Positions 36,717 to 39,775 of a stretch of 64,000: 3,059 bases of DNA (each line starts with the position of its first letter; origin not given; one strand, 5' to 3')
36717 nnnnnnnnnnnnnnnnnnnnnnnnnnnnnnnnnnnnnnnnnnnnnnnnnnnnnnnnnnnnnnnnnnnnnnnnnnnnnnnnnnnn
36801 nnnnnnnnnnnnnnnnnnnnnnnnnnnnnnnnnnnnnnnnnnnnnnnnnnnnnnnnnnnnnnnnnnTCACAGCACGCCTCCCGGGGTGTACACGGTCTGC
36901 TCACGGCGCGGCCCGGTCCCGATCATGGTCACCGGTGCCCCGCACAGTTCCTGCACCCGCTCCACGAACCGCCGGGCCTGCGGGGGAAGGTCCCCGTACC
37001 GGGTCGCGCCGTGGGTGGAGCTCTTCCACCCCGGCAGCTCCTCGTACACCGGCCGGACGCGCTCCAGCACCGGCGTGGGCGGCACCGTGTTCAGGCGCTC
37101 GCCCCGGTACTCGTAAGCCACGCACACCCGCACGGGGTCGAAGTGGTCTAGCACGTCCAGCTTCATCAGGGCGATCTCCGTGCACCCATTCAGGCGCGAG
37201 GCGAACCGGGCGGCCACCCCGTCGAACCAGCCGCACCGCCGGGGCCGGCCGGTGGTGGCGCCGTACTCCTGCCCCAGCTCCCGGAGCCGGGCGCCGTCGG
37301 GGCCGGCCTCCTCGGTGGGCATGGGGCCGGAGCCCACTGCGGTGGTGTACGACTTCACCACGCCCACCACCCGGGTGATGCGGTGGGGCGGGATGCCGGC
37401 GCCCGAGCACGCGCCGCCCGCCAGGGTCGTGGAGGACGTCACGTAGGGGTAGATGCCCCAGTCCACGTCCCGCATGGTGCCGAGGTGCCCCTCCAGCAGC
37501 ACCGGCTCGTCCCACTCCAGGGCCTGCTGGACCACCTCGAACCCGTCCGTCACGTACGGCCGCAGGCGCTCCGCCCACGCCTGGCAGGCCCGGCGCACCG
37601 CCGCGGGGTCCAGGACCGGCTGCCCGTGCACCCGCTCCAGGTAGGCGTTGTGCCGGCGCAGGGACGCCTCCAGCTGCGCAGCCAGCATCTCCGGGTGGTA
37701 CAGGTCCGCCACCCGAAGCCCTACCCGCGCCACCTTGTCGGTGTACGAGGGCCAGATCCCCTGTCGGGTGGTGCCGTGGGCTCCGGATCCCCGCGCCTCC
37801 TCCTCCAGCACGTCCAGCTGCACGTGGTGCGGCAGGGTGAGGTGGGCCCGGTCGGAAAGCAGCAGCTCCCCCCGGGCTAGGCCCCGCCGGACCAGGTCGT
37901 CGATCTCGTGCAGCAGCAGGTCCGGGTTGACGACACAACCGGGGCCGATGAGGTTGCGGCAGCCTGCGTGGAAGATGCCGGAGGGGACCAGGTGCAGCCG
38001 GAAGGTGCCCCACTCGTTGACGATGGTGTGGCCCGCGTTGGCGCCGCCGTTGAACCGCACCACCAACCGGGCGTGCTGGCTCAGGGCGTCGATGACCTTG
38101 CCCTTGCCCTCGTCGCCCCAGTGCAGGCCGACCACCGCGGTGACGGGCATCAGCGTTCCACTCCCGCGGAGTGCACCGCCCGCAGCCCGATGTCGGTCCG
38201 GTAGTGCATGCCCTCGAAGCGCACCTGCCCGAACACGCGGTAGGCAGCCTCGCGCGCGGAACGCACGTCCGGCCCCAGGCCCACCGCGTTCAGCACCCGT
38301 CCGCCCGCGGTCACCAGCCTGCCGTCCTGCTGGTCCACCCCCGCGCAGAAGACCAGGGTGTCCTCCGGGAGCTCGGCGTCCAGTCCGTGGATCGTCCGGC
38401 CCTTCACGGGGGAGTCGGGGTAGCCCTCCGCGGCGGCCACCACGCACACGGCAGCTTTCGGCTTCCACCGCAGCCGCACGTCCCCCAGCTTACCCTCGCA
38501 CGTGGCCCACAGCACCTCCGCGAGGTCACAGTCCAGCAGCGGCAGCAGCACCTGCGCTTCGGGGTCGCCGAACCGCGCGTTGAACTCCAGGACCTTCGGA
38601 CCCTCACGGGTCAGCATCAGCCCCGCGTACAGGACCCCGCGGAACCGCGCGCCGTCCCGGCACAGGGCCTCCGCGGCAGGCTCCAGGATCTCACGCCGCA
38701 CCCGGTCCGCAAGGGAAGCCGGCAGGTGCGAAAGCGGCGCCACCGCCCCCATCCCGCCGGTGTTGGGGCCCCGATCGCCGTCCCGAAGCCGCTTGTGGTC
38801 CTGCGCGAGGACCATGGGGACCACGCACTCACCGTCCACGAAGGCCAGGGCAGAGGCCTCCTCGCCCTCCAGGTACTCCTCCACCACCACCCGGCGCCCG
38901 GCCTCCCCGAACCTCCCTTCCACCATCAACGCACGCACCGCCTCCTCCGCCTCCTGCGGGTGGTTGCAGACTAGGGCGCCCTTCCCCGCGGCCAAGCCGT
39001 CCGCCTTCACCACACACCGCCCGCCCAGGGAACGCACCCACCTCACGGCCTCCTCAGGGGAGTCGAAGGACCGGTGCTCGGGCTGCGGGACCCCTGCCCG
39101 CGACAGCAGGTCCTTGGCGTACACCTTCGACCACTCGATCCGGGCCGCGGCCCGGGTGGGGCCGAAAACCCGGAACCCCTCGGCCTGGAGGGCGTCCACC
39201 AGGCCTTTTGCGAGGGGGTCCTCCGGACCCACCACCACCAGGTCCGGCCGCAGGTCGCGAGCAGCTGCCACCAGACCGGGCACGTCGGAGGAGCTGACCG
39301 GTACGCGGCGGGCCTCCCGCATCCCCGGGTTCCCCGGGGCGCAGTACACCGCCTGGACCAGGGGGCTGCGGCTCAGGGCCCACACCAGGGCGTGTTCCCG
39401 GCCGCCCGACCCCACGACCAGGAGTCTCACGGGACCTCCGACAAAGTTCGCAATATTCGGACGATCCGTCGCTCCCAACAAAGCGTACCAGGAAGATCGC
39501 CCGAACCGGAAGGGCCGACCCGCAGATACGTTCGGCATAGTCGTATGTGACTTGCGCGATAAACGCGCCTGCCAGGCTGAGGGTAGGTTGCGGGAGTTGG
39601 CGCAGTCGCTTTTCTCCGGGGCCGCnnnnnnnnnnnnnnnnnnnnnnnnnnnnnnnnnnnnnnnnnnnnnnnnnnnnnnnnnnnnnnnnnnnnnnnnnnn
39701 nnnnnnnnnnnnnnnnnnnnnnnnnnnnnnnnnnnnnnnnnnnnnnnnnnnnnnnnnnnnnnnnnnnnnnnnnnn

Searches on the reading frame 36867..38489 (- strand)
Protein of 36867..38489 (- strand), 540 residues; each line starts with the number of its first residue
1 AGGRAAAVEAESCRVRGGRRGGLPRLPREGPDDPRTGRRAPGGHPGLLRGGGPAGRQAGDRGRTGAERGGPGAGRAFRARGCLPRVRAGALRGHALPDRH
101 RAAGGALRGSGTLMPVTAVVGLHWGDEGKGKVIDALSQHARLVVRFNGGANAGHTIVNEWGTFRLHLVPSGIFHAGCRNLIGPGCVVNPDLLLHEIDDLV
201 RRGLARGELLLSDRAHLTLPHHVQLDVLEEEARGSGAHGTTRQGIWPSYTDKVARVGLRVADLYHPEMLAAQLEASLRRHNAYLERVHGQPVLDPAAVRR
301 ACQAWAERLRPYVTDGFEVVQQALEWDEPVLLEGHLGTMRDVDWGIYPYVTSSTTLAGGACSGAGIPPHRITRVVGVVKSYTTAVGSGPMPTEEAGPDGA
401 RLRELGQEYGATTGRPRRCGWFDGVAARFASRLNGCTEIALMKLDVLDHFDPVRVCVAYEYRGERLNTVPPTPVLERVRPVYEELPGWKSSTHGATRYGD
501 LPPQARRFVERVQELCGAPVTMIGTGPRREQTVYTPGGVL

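Call 58: search_protein_families(library=pfam, proteins=[window:36867-38489:-], max_evalue=0.00001)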
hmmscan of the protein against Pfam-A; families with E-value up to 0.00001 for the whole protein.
window:36867-38489:- (540 aa): 1 family
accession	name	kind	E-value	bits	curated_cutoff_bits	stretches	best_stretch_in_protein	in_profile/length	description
PF00709.27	Adenylsucc_synt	-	6.9e-162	539.4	27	1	118-533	1-416/416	Adenylosuccinate synthetase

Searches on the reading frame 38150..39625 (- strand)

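Call 58: search_protein_families(library=pfam, proteins=[window:38150-39625:-], max_evalue=0.00001)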
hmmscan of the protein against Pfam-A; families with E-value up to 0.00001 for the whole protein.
window:38150-39625:- (491 aa): 5 families
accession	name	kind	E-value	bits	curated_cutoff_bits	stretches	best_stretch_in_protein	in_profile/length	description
PF01071.24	GARS_A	-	1.4e-72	244.1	27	1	166-357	2-194/194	Phosphoribosylglycinamide synthetase, ATP-grasp (A) domain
PF02844.21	GARS_N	-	1.7e-35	122.2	29.5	1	67-164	2-100/100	Phosphoribosylglycinamide synthetase, N domain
PF02843.22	GARS_C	-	5.6e-30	104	34.8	1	392-482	1-92/92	Phosphoribosylglycinamide synthetase, C domain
PF02655.19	ATP-grasp_3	-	9.2e-06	26.3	23.2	0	167-353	4-158/160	ATP-grasp domain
PF02222.28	ATP-grasp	-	9.5e-06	25.8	27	0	174-253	3-77/179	ATP-grasp domain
